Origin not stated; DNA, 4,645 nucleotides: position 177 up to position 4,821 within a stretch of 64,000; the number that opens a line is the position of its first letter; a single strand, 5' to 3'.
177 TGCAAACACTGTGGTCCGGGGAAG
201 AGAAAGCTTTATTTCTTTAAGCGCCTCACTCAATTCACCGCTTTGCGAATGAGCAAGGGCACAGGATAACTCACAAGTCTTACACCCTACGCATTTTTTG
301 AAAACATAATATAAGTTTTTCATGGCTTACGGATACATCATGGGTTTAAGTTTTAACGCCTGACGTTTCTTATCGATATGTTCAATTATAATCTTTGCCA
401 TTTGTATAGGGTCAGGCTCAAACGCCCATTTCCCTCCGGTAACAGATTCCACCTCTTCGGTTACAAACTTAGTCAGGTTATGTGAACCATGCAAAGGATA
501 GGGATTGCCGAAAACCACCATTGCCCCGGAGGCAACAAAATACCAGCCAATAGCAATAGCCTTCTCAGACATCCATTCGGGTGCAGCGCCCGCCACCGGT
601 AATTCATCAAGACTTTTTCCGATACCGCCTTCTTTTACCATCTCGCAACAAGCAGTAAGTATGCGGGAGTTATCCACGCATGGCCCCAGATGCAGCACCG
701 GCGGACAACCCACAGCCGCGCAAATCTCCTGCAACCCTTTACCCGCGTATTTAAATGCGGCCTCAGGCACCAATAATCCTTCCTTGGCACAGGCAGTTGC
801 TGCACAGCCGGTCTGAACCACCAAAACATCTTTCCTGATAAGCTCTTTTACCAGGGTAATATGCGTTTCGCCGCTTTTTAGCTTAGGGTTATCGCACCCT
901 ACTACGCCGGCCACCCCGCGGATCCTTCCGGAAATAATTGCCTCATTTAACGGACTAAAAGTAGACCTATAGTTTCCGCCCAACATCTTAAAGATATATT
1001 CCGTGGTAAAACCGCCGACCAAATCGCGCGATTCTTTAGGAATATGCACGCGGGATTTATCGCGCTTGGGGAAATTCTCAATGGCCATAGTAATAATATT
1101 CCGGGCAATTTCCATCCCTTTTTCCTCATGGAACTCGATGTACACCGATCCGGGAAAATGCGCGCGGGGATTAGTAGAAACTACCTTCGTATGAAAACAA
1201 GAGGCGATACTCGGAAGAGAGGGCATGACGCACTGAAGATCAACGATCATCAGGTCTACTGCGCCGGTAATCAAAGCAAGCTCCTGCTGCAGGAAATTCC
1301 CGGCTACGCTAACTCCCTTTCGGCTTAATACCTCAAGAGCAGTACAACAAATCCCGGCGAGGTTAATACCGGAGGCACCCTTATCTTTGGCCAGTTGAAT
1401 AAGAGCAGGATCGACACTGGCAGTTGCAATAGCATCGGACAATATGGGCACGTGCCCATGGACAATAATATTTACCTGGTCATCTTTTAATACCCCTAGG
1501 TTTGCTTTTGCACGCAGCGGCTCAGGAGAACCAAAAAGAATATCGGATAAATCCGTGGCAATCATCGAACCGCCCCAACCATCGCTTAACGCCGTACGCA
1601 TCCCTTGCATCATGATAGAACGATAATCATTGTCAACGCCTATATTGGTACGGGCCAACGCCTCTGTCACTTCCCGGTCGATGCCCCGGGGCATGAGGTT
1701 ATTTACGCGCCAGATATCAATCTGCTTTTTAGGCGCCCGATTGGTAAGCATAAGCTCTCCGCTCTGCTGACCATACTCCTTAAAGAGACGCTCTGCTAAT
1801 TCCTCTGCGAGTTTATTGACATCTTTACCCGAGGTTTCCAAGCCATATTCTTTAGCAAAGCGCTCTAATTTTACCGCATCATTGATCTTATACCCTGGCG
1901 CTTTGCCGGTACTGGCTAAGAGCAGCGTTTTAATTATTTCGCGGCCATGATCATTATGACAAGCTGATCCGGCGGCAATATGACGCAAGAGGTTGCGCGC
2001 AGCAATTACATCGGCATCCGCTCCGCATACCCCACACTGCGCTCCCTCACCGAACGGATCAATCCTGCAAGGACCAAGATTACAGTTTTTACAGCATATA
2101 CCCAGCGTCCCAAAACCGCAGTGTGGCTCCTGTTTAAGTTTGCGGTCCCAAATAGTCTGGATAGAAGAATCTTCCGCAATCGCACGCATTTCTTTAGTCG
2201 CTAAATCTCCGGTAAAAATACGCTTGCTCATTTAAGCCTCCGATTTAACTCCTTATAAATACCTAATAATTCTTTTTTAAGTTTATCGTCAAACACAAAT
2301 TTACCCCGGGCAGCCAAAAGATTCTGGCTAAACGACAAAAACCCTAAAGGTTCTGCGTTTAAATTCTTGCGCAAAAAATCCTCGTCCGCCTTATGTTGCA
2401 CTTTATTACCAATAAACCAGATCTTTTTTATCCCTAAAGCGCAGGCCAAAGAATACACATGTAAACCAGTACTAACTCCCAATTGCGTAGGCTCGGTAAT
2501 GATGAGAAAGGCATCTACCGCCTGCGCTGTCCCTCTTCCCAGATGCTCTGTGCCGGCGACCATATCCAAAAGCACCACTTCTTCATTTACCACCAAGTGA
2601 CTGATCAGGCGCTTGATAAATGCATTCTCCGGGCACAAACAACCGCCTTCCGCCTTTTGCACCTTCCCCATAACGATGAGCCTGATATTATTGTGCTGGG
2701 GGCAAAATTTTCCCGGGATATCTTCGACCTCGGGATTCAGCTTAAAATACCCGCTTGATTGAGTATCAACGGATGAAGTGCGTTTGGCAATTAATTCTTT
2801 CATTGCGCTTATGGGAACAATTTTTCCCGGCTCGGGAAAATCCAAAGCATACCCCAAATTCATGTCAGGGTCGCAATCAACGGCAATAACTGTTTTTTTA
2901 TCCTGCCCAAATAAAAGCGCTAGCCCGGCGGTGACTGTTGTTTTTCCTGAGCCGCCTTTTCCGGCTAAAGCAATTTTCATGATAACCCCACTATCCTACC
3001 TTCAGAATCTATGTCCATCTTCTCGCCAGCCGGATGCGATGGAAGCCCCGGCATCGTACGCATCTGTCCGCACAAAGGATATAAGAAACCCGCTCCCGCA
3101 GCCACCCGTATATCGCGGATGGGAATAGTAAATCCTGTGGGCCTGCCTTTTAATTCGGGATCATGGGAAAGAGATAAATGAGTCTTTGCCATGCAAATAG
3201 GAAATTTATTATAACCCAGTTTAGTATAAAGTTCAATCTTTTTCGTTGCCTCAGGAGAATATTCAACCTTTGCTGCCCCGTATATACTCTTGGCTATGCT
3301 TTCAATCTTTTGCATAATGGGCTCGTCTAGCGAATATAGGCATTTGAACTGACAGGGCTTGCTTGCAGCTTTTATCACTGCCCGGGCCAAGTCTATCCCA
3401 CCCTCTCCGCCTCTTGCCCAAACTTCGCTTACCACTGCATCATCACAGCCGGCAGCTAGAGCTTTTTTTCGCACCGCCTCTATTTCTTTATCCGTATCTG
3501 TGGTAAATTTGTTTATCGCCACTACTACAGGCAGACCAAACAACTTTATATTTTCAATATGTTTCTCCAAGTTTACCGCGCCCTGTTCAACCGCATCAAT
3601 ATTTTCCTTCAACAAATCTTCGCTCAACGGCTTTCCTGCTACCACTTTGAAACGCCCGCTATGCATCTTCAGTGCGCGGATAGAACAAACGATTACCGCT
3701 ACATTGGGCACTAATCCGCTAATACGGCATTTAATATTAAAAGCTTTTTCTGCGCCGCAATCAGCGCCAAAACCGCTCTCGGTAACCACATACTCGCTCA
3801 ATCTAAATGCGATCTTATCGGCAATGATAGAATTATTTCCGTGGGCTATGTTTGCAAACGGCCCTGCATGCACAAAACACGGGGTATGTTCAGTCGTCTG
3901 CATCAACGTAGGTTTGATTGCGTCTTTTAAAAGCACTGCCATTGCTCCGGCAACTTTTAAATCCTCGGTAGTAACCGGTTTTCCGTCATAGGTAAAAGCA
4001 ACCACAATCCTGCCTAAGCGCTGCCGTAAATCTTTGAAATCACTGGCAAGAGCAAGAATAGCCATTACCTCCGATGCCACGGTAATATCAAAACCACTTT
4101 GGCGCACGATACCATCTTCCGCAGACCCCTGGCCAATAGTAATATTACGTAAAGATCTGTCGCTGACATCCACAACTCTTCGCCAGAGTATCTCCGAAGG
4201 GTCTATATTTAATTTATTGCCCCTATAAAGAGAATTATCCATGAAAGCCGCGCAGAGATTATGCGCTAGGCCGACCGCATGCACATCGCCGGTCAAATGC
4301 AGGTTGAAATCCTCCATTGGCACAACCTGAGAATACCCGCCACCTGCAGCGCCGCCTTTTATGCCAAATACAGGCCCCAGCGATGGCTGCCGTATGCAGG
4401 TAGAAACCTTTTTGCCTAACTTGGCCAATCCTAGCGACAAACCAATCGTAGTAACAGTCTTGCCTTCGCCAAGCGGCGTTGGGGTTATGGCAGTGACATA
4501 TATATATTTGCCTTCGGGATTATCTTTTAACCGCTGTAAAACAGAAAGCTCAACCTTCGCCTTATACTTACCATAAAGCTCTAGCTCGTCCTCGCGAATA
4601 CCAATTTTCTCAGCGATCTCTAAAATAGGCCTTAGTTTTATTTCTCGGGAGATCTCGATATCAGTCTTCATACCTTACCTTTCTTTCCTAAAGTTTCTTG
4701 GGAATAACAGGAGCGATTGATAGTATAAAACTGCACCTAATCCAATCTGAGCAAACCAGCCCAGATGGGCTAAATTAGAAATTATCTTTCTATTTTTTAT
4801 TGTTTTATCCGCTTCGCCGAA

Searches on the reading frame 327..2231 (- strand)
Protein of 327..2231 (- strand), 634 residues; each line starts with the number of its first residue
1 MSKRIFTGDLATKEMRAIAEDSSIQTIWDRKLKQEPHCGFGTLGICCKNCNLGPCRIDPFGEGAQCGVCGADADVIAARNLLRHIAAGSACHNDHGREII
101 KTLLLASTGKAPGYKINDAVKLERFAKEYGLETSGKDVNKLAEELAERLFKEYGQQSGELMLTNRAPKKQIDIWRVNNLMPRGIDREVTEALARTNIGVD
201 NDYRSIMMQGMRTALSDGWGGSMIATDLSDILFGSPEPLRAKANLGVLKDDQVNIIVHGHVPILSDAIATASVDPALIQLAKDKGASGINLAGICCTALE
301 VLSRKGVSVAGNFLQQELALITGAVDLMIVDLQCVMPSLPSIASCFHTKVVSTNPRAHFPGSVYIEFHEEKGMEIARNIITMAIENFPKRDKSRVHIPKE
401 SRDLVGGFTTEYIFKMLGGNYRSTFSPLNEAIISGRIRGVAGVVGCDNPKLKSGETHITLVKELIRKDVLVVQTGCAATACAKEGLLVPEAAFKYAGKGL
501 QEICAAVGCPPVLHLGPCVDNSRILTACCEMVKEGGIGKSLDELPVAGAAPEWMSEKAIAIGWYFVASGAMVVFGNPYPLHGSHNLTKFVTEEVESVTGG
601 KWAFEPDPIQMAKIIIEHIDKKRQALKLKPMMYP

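Call 39: search_protein_families(library=pfam, max_evalue=0.00001, proteins=[window:327-2231:-])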
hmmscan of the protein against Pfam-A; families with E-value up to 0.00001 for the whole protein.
window:327-2231:- (634 aa): 1 family
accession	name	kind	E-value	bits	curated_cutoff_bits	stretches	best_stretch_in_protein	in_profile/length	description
PF03063.25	Prismane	-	2.4e-166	554.8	27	1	45-608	1-512/513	Prismane/CO dehydrogenase family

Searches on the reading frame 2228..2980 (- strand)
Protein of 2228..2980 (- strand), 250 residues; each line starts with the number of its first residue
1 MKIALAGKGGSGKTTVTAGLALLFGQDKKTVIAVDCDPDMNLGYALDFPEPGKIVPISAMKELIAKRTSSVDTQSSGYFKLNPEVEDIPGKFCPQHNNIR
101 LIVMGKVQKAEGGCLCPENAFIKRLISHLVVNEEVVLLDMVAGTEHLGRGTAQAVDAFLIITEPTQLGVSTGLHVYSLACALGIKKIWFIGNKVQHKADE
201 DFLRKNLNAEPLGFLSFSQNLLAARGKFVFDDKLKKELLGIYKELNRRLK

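Call 39: search_protein_families(library=pfam, max_evalue=0.00001, proteins=[window:2228-2980:-])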
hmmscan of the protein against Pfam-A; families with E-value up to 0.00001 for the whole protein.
window:2228-2980:- (250 aa): 3 families
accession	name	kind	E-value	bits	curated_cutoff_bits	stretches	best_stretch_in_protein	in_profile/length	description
PF01656.29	CbiA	-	2.6e-12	47.2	25.4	1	4-165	3-54/125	CobQ/CobB/MinD/ParA nucleotide binding domain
PF13614.12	AAA_31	-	6.9e-07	29.8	27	1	7-49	9-51/177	AAA domain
PF02374.21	ArsA_ATPase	-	3.9e-06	26.7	24.3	1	3-47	4-48/305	Anion-transporting ATPase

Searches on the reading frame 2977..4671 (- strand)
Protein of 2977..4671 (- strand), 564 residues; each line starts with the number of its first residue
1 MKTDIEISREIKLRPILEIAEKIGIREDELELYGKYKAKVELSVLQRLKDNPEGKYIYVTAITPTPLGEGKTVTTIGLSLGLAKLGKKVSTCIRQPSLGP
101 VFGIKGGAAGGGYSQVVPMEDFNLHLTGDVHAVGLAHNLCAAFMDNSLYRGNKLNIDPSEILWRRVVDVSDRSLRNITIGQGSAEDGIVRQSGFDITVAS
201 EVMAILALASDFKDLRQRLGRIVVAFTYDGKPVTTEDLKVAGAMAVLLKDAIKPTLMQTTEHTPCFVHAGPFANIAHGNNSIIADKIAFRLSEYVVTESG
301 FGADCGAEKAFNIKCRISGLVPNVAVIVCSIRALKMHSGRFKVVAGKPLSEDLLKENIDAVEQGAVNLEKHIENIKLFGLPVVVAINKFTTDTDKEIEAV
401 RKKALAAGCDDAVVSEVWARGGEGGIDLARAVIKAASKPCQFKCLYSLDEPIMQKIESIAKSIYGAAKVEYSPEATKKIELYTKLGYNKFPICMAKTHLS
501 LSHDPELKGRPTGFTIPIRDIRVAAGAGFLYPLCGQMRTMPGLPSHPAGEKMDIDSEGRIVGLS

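Call 39: search_protein_families(library=pfam, max_evalue=0.00001, proteins=[window:2977-4671:-])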
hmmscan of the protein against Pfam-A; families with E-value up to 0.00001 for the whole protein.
window:2977-4671:- (564 aa): 1 family
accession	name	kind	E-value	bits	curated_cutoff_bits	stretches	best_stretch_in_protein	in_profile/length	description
PF01268.25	FTHFS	-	6e-264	876.9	27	1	2-564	1-556/556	Formate--tetrahydrofolate ligase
